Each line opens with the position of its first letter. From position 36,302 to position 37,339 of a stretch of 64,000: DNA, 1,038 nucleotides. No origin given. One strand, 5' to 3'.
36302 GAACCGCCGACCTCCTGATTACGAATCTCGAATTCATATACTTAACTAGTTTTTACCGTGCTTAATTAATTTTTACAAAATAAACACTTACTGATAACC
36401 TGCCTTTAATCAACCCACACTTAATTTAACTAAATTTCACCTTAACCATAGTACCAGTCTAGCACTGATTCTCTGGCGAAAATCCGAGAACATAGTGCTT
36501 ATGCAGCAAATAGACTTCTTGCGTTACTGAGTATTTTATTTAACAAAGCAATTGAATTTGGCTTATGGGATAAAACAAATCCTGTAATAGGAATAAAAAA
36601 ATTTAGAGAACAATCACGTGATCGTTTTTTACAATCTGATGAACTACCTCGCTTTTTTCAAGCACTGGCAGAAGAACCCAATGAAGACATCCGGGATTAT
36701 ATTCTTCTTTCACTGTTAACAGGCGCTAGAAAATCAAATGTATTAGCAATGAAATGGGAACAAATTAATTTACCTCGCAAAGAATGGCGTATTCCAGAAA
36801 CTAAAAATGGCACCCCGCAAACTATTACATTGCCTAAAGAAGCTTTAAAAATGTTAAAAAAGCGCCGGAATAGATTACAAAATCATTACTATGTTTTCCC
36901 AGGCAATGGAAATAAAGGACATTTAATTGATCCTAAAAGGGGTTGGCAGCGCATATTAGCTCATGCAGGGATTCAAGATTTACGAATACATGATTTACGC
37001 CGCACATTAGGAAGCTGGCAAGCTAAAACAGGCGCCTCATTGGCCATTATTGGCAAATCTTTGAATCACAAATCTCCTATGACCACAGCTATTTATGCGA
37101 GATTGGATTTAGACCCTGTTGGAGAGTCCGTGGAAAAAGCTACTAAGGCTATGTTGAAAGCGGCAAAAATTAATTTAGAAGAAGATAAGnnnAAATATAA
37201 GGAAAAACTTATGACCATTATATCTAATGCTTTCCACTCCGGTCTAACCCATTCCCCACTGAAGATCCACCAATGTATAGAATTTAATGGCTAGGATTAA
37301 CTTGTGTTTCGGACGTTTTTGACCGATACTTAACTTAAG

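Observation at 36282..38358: Decayed integrative element at tRNA-Thr(CGU): tRNA 3'-end direct repeat, N-terminally truncated P4-type integrase and hicAB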

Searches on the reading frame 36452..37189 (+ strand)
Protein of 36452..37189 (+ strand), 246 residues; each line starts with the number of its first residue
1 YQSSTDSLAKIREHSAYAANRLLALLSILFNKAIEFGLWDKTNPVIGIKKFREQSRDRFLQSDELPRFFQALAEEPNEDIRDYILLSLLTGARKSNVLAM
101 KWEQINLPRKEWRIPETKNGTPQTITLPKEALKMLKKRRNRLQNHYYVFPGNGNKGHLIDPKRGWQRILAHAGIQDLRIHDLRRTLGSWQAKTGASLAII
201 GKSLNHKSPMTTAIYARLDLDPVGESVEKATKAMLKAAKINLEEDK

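Call 10: search_protein_families(library=pfam, proteins=[window:36452-37189:+], max_evalue=0.01)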
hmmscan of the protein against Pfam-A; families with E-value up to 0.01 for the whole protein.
seq(246 aa): 2 families
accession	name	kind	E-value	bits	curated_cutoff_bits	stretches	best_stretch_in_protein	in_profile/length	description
PF00589.27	Phage_integrase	-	4.2e-25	88.9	27.1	1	59-219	2-169/172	Phage integrase family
PF24624.1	Int_N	-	0.00037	21.6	27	1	13-52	61-100/100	Phage integrase, N-terminal domain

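Call 11: search_protein_families(library=ncbifam, proteins=[window:36452-37189:+], max_evalue=0.01)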
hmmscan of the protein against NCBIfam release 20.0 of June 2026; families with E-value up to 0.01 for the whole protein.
seq(246 aa): 8 families
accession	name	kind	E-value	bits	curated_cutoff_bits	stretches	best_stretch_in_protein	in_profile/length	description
NF040815.2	recomb_XerA_Arch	equivalog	7.7e-18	65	220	1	47-223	83-259/263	site-specific tyrosine recombinase/integron integrase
TIGR02225.1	recomb_XerD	equivalog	4.9e-10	39.2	329.6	1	13-219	57-275/290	site-specific tyrosine recombinase XerD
TIGR02224.1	recomb_XerC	equivalog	3.5e-08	33.2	335.15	1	15-224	62-283/295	tyrosine recombinase XerC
NF001399.0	PRK00283.1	subfamily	4.3e-08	32.8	279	1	13-220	67-285/300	tyrosine recombinase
NF007246.0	PRK09692.1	domain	3.4e-06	25.9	434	1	33-152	185-309/413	integrase domain-containing protein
TIGR02249.1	integrase_gron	subfamily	1.1e-05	25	265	1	7-146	52-184/315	integron integrase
NF003462.0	PRK05084.1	equivalog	2.5e-05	23.2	267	1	80-232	195-358/360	tyrosine recombinase XerS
NF002331.0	PRK01287.1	subfamily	0.0077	15.2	371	0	59-220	141-314/365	site-specific tyrosine recombinase XerC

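Call 12: find_homologous_proteins(query=window:36452-37189:+, max_evalue=1e-10)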
Query seq(246 aa) (246 aa): 7135 proteins with E <= 1e-10 among 7957 candidates; the best 120 are listed.
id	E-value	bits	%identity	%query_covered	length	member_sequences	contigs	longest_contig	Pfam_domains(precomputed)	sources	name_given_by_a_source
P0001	5.4e-141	486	94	95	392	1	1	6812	PF13356.13,PF00589.28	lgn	-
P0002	8.8e-114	397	77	94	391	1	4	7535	PF13356.13,PF00589.28,PF24624.2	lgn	-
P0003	4.0e-111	388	76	95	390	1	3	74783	PF13356.13,PF00589.28,PF24624.2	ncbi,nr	ncbi:MAG: tyrosine-type recombinase/integrase [Gammaproteobacteria bacterium]|nr:tyrosine-type recom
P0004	1.5e-109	383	75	95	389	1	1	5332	PF13356.13,PF00589.28,PF24624.2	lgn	-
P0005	1.9e-108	379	77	92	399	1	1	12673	PF13356.13,PF00589.28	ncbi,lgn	-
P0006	1.2e-106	373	76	93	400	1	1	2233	PF13356.13,PF00589.28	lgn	-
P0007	1.3e-106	373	73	95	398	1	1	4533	PF13356.13,PF00589.28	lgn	-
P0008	1.7e-105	370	73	95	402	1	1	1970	PF13356.13,PF00589.28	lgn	-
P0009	3.5e-105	369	74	93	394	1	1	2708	PF13356.13,PF00589.28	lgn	-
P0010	1.5e-104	367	74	91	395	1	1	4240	PF13356.13,PF00589.28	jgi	jgi:integrase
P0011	2.4e-104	366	73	93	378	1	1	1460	PF13356.13,PF00589.28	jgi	jgi:integrase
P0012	2.4e-104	366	72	93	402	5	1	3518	PF13356.13,PF00589.28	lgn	-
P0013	5.0e-104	365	72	93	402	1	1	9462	PF13356.13,PF00589.28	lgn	-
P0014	5.7e-104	365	72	94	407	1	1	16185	PF13356.13,PF00589.28,PF24624.2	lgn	-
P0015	6.8e-104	364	75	89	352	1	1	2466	PF13356.13,PF00589.28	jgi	jgi:integrase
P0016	6.9e-104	364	75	91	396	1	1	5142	PF13356.13,PF00589.28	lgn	-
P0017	7.2e-104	364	72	95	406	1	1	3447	PF13356.13,PF00589.28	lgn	-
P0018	9.1e-104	364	73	93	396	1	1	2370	PF13356.13,PF00589.28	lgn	-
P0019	1.1e-103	364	71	96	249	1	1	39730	PF00589.28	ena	-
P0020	1.4e-103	363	72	93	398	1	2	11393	PF13356.13,PF00589.28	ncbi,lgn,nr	ncbi:MAG TPA: tyrosine-type recombinase/integrase [Gammaproteobacteria bacterium]|nr:tyrosine-type r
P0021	1.8e-103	363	73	93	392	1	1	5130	PF13356.13,PF00589.28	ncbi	-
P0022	3.3e-103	362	71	96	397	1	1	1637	PF13356.13,PF00589.28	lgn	-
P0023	4.6e-103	362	73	92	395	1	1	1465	PF13356.13,PF00589.28,PF24624.2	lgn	-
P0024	1.1e-102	360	74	91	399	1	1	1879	PF13356.13,PF00589.28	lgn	-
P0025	1.4e-102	360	72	96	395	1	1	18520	PF13356.13,PF00589.28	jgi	jgi:integrase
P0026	1.6e-102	360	73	93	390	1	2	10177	PF13356.13,PF00589.28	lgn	-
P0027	2.0e-102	360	73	93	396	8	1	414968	PF13356.13,PF00589.28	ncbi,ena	-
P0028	2.5e-102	359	71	93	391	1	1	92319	PF13356.13,PF00589.28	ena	-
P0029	2.7e-102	359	72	91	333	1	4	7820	PF22022.3,PF00589.28,PF24624.2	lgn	-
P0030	4.3e-102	358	73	91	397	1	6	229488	PF13356.13,PF00589.28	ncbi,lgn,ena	-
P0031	6.8e-102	358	71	91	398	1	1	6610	PF13356.13,PF00589.28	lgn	-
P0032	7.7e-102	358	71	96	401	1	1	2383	PF13356.13,PF00589.28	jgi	jgi:integrase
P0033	7.7e-102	358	71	93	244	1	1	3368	PF00589.28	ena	-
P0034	8.9e-102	357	72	93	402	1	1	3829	PF13356.13,PF00589.28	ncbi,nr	ncbi:MAG: tyrosine-type recombinase/integrase [Proteobacteria bacterium]|nr:tyrosine-type recombinas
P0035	1.1e-101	357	72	93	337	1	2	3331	PF13356.13,PF00589.28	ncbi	-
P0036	1.5e-101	357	73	93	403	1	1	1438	PF13356.13,PF00589.28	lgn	-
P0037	2.6e-101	356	71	93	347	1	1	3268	PF14659.13,PF13356.13,PF00589.28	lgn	-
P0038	2.7e-101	356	69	96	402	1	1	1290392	PF13356.13,PF00589.28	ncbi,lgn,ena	-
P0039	5.4e-101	355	72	91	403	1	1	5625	PF13356.13,PF00589.28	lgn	-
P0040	7.4e-101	354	70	95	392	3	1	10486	PF13356.13,PF00589.28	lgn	-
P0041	1.4e-100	354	69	96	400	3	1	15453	PF13356.13,PF00589.28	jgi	jgi:integrase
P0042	2.0e-100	353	71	89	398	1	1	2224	PF13356.13,PF00589.28,PF24624.2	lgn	-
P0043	2.1e-100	353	72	91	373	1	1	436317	PF13356.13,PF00589.28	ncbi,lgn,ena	-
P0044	2.7e-100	353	69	95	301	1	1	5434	PF00589.28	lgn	-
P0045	5.2e-100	352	69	95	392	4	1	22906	PF13356.13,PF00589.28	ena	-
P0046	6.2e-100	351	69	93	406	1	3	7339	PF13356.13,PF00589.28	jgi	jgi:integrase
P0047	6.4e-100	351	72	89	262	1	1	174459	PF00589.28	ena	-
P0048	7.2e-100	351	71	91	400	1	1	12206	PF13356.13,PF00589.28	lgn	-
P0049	7.6e-100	351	71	93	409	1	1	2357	PF13356.13,PF00589.28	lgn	-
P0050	8.1e-100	351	72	93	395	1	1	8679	PF13356.13,PF00589.28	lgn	-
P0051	1.3e-99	350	72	89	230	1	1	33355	PF00589.28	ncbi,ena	-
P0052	2.1e-99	350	68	93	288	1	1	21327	PF00589.28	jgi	jgi:integrase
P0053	2.1e-99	350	72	91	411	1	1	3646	PF13356.13,PF00589.28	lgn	-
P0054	2.4e-99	349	72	90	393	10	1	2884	PF13356.13,PF00589.28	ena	-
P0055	3.5e-99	349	69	93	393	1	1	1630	PF13356.13,PF00589.28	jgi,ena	-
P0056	4.7e-99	349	70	95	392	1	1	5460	PF13356.13,PF00589.28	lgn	-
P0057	5.0e-99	348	69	92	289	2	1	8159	PF00589.28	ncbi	ncbi:MAG: site-specific integrase [Thiobacillaceae bacterium]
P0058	8.7e-99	348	71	91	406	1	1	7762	PF13356.13,PF00589.28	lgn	-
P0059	9.8e-99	348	69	93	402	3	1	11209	PF13356.13,PF00589.28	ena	-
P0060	1.4e-98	347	69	93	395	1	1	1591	PF13356.13,PF00589.28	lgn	-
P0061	1.4e-98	347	70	95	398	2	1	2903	PF13356.13,PF00589.28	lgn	-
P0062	3.1e-98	346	69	95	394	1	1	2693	PF13356.13,PF00589.28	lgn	-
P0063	5.0e-98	345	70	94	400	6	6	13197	PF13356.13,PF00589.28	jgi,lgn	jgi:integrase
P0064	8.5e-98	344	68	93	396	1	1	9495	PF13356.13,PF00589.28,PF24624.2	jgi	jgi:integrase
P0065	1.3e-97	344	67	92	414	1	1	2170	PF13356.13,PF00589.28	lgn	-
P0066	1.6e-97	344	68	93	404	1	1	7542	PF13356.13,PF00589.28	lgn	-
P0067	2.2e-97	343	67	93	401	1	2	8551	PF13356.13,PF00589.28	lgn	-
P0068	2.3e-97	343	67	95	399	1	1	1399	PF13356.13,PF00589.28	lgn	-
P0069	2.9e-97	343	69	92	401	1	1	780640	PF13356.13,PF00589.28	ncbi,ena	-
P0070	3.1e-97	343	69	95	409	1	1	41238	PF13356.13,PF00589.28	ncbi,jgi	-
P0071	6.6e-97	342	68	90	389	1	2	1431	PF22022.3,PF13356.13,PF00589.28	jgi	-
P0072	2.1e-96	340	67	93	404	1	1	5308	PF13356.13,PF00589.28,PF24624.2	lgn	-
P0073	2.4e-96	340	67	96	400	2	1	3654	PF13356.13,PF00589.28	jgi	jgi:integrase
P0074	5.2e-96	339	67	94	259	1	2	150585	PF00589.28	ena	-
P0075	5.7e-96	338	67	90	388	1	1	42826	PF13356.13,PF00589.28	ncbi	-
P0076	6.9e-96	338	69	90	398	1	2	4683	PF13356.13,PF00589.28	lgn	-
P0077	8.9e-96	338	67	98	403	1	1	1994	PF13356.13,PF00589.28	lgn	-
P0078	1.1e-95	338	67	92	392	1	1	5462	PF14659.13,PF22022.3,PF13356.13,PF00589.28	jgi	jgi:integrase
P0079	1.2e-95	337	65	94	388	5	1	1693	PF14659.13,PF13356.13,PF00589.28,PF24624.2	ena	-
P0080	1.3e-95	337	69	93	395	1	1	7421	PF13356.13,PF00589.28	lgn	-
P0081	1.7e-95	337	68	91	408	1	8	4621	PF13356.13,PF00589.28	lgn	-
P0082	1.9e-95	337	65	90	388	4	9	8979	PF22022.3,PF13356.13,PF00589.28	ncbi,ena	-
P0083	2.0e-95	337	66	93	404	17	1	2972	PF13356.13,PF00589.28,PF24624.2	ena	-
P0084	2.1e-95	337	67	91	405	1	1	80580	PF13356.13,PF00589.28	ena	-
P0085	3.9e-95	336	69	93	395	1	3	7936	PF22022.3,PF13356.13,PF00589.28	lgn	-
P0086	4.6e-95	335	66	93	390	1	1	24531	PF13356.13,PF00589.28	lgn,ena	-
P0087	5.0e-95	335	69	91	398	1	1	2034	PF22022.3,PF13356.13,PF00589.28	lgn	-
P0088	5.4e-95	335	67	96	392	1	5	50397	PF13356.13,PF00589.28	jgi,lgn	-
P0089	5.5e-95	335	68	95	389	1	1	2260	PF13356.13,PF00589.28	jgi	jgi:integrase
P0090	6.3e-95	335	68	93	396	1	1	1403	PF13356.13,PF00589.28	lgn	-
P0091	7.2e-95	335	68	93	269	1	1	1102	PF00589.28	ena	-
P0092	7.3e-95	335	66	96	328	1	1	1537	PF13356.13,PF00589.28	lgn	-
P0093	7.4e-95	335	68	93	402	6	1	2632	PF22022.3,PF13356.13,PF00589.28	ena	-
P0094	7.9e-95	335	69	92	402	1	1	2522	PF13356.13,PF00589.28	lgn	-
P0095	8.5e-95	335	70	93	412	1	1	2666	PF13356.13,PF00589.28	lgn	-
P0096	8.6e-95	335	68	93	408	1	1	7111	PF13356.13,PF00589.28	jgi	jgi:integrase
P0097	9.4e-95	334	68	93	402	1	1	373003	PF13356.13,PF00589.28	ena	-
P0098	1.2e-94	334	66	93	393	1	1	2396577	PF13356.13,PF00589.28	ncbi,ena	-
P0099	1.2e-94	334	68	93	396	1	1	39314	PF13356.13,PF00589.28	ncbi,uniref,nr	ncbi:tyrosine-type recombinase/integrase [Nitrosomonas oligotropha]|uniref:tyrosine-type recombinase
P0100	1.2e-94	334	64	97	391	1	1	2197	PF13356.13,PF00589.28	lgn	-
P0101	1.3e-94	334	69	92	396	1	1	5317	PF13356.13,PF00589.28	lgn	-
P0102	1.6e-94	334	68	90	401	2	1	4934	PF13356.13,PF00589.28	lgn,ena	-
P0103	1.6e-94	334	64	98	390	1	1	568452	PF13356.13,PF00589.28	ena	-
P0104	1.7e-94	334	67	96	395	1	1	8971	PF13356.13,PF00589.28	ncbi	-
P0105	1.7e-94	334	68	90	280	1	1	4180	PF00589.28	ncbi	-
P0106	1.7e-94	334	68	93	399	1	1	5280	PF22022.3,PF13356.13,PF00589.28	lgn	-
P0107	1.7e-94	334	68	93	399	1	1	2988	PF22022.3,PF13356.13,PF00589.28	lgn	-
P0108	1.7e-94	334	68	88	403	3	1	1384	PF13356.13,PF00589.28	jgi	-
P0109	1.8e-94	334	68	93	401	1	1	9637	PF13356.13,PF00589.28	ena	-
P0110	2.3e-94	333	69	92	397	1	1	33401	PF13356.13,PF00589.28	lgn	-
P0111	3.0e-94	333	69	93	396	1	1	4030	PF13356.13,PF00589.28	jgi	jgi:integrase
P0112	3.1e-94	333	69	90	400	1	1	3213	PF13356.13,PF00589.28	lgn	-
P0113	3.5e-94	333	69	88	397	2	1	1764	PF13356.13,PF00589.28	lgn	-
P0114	4.4e-94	332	67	92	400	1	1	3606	PF13356.13,PF00589.28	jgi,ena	-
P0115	4.6e-94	332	68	93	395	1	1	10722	PF13356.13,PF00589.28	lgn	-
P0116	4.8e-94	332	69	93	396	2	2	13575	PF13356.13,PF00589.28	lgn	-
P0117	6.3e-94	332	68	88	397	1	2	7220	PF13356.13,PF00589.28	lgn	-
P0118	6.5e-94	332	67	93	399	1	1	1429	PF13356.13,PF00589.28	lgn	-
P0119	6.6e-94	332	69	90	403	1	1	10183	PF22022.3,PF13356.13,PF00589.28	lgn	-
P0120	7.0e-94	332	68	88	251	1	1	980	PF00589.28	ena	-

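Call 13: find_encoding_contigs(protein=P0001, flank=10000)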
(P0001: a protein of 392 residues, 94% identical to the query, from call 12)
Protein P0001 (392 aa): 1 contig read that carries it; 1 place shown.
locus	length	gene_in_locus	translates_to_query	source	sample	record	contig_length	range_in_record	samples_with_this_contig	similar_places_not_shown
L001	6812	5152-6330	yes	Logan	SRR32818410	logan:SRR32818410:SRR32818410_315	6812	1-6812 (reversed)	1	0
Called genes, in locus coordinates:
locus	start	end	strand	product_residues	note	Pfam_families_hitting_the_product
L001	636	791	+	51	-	-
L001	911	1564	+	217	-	-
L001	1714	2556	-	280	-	PF13650:Asp_protease_2 (weak), PF13975:gag-asp_proteas (weak)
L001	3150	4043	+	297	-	-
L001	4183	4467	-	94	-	-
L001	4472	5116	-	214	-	PF00078:RVT_1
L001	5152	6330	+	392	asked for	PF13356:Arm-DNA-bind_3, PF00589:Phage_integrase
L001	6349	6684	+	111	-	PF17761:DUF1016_N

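Call 21: find_encoding_contigs(protein=P0003, flank=6000, max_places=3)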
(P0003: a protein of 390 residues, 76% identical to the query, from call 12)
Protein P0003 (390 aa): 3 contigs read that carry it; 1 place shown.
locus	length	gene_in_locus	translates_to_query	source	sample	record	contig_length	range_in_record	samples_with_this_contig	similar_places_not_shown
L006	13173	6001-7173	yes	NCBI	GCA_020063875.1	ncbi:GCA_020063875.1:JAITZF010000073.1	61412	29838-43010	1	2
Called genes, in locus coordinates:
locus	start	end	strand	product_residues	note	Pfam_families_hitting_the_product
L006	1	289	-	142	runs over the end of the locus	-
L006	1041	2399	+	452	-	PF04326:SLFN_AlbA_2, PF13749:HATPase_c_4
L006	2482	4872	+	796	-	PF22548:AEP-TOTE, PF04851:ResIII, PF00270:DEAD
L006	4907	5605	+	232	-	-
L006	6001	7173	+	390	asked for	PF13356:Arm-DNA-bind_3, PF24624:Int_N (weak), PF00589:Phage_integrase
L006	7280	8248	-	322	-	PF08843:AbiEii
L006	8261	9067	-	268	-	-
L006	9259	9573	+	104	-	PF06250:YhcG_C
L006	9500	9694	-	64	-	-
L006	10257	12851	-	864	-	PF13362:Toprim_3 (weak), PF06048:DUF927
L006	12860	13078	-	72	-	PF12728:HTH_17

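Call 22: find_encoding_contigs(protein=P0027, flank=6000, max_places=3)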
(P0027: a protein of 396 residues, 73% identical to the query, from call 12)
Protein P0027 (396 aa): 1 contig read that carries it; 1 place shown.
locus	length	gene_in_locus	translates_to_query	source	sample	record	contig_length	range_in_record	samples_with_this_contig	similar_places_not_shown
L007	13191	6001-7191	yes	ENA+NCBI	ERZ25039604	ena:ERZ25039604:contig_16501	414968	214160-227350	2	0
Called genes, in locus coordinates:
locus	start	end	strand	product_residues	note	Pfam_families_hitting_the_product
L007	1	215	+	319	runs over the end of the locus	PF00561:Abhydrolase_1, PF12146:Hydrolase_4 (weak), PF12697:Abhydrolase_6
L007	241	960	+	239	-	PF00106:adh_short, PF01370:Epimerase (weak), PF08659:KR (faint), PF13561:adh_short_C2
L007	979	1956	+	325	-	PF00291:PALP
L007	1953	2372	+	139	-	PF01042:Ribonuc_L-PSP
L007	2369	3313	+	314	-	PF02558:ApbA, PF08546:ApbA_C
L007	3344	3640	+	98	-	PF01527:HTH_Tnp_1, PF13542:HTH_Tnp_ISL3 (weak)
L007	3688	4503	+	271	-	PF13276:HTH_21, PF00665:rve, PF13683:rve_3, PF13333:rve_2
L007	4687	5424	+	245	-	PF13276:HTH_21, PF00665:rve, PF13683:rve_3 (weak)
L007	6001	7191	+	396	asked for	PF13356:Arm-DNA-bind_3, PF00589:Phage_integrase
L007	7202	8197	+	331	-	PF19924:DUF6387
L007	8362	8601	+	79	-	PF12728:HTH_17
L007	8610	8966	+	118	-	-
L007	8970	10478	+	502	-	PF13148:DUF3987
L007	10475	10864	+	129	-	-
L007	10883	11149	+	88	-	-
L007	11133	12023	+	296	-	PF02899:Phage_int_SAM_1 (weak)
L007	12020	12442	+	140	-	-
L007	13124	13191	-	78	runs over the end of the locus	PF12441:CopG_antitoxin (weak)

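Call 23: find_encoding_contigs(protein=P0038, flank=6000, max_places=3)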
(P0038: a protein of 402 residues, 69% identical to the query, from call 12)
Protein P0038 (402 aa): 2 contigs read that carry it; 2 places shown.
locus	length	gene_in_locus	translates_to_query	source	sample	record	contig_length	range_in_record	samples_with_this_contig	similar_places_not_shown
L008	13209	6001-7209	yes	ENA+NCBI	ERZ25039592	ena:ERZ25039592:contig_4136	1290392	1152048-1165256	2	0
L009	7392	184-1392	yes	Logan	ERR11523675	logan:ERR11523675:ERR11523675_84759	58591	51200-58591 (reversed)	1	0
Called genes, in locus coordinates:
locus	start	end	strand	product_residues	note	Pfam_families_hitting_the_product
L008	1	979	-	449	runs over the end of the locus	PF01075:Glyco_transf_9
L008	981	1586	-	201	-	PF09335:VTT_dom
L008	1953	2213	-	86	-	-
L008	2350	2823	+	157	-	-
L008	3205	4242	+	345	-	PF01656:CbiA, PF13614:AAA_31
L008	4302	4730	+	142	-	-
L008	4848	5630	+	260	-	-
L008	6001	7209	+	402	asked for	PF13356:Arm-DNA-bind_3, PF00589:Phage_integrase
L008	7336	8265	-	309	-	PF00389:2-Hacid_dh, PF02826:2-Hacid_dh_C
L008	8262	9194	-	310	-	PF13593:SBF_like, PF01758:SBF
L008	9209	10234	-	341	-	PF12844:HTH_19, PF01381:HTH_3 (weak), PF01209:Ubie_methyltran (weak), PF13489:Methyltransf_23, PF08241:Methyltransf_11, PF08242:Methyltransf_12, PF13649:Methyltransf_25, PF13847:Methyltransf_31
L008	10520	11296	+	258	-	PF00196:GerE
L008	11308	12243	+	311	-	PF00389:2-Hacid_dh, PF02826:2-Hacid_dh_C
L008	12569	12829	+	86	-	PF00196:GerE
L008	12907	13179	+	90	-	PF14549:P22_Cro, PF15943:YdaS_toxin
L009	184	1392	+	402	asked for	PF13356:Arm-DNA-bind_3, PF00589:Phage_integrase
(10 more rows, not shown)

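Call 34: find_related_loci(query=P0001, collection=metagenome_contigs, flank=4000)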
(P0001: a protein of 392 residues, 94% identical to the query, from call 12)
Query P0001 (392 aa) in metagenome_contigs; peptide patterns used: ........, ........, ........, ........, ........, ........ (x = any residue, [..] = any of these).
81 stretches matched a pattern; 8 encode a relative of the query (tblastn E <= 1e-3); 8 distinct loci.
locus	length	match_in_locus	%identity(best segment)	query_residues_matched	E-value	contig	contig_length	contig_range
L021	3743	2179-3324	59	1-386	2e-155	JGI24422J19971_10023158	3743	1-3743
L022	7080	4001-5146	47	5-384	3e-111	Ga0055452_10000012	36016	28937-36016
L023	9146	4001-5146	47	5-384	3e-111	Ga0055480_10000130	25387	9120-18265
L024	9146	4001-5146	59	1-386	2e-150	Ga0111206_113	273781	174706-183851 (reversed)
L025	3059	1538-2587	28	34-352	2e-20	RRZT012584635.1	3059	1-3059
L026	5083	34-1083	28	34-352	2e-20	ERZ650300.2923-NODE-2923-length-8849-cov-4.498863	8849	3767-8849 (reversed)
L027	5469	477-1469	28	34-334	5e-20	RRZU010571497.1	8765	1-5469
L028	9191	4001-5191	23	8-360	2e-12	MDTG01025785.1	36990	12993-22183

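Call 37: find_related_loci(query=A2, collection=viral_contigs, flank=3000)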
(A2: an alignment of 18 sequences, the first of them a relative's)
Query A2 (392 aa) in viral_contigs; peptide patterns used: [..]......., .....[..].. (x = any residue, [..] = any of these).
53 stretches matched a pattern; 39 encode a relative of the query (tblastn E <= 1e-3); 39 distinct loci.
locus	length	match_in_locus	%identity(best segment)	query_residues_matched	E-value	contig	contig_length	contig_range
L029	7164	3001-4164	56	4-391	1e-144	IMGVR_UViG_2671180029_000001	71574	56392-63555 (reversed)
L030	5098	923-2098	54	3-387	1e-139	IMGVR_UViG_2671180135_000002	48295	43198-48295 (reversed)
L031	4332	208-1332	49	1-373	2e-117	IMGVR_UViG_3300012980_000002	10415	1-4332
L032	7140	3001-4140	48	5-381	4e-115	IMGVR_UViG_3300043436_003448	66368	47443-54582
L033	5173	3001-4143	44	5-387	1e-99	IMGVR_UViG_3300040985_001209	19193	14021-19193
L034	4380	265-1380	41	6-381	1e-96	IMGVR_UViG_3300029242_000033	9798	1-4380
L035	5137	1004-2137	42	6-387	1e-95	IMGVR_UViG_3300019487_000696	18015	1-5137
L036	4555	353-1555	40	1-392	9e-87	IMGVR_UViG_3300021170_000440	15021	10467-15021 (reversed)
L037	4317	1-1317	39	1-384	3e-82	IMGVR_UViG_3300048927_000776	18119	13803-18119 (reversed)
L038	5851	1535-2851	39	1-384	4e-82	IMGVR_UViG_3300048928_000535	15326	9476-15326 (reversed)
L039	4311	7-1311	37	5-386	2e-81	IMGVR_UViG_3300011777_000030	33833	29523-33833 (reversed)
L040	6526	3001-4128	34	5-378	8e-65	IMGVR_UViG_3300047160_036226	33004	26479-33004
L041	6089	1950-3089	34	6-385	1e-60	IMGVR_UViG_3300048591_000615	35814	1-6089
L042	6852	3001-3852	40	98-380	4e-59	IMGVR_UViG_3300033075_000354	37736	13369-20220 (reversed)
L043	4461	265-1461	33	3-383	2e-57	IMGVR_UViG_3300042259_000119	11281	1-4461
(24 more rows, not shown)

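Call 42: find_encoding_contigs(protein=P0005, flank=10000, max_places=3)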
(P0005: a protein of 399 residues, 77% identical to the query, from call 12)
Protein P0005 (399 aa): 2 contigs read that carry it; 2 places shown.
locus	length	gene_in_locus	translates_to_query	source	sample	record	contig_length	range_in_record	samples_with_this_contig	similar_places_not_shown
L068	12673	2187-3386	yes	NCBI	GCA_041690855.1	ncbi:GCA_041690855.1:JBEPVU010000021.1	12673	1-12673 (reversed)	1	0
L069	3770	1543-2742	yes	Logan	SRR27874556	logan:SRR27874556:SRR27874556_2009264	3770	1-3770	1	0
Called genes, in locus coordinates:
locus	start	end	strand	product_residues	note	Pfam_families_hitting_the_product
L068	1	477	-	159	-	?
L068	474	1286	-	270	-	PF09407:AbiEi_1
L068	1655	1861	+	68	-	-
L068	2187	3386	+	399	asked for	PF13356:Arm-DNA-bind_3, PF00589:Phage_integrase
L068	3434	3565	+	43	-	-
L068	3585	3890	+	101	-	PF13560:HTH_31 (weak), PF01381:HTH_3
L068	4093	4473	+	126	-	-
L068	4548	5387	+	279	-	PF02498:Bro-N (weak)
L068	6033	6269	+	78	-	PF12728:HTH_17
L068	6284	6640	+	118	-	-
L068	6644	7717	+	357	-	PF13481:AAA_25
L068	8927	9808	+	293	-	PF12834:Phage_int_SAM_2, PF12835:Integrase_1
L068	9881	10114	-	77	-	-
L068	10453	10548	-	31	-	-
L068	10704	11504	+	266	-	-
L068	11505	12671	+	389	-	?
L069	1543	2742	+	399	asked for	PF13356:Arm-DNA-bind_3, PF00589:Phage_integrase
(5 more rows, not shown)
